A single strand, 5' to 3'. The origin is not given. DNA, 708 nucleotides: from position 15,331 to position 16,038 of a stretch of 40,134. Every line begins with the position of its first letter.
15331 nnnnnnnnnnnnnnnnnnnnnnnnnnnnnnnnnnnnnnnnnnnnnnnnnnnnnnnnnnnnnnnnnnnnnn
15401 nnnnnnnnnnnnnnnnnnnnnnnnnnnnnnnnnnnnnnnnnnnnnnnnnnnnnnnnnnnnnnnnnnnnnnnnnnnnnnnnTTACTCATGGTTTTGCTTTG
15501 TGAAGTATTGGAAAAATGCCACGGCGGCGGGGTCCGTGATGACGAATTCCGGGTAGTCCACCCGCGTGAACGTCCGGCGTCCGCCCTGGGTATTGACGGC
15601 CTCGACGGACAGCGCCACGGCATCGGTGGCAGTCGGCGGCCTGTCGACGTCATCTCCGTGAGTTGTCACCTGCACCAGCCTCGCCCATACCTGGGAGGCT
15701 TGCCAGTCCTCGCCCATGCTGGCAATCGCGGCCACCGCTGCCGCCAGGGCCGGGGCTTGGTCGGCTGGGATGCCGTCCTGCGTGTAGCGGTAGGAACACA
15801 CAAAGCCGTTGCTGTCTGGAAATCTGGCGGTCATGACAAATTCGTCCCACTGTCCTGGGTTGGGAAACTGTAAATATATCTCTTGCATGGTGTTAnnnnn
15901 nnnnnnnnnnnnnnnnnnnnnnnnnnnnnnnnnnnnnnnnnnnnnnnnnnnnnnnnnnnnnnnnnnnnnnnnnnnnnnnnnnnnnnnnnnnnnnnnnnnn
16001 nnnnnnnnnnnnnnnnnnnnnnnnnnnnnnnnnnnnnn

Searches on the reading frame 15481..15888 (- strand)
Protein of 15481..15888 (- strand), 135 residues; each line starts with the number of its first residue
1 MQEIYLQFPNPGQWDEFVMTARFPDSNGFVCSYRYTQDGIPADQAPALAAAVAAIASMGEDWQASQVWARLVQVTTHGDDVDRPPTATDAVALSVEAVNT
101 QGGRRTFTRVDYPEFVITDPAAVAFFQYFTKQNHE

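Call 3: search_protein_families(library=pfam, proteins=[window:15481-15888:-], max_evalue=1)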
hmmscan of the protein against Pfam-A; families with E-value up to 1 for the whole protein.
window:15481-15888:- (135 aa): 0 families

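Call 4: search_protein_families(library=phrogs, proteins=[window:15481-15888:-], max_evalue=0.01)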
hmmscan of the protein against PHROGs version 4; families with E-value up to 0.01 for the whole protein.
window:15481-15888:- (135 aa): 0 families

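Call 89: search_protein_families(library=ncbifam, proteins=[window:15481-15888:-], max_evalue=0.01)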
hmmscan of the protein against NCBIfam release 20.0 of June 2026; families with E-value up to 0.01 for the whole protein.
window:15481-15888:- (135 aa): 0 families
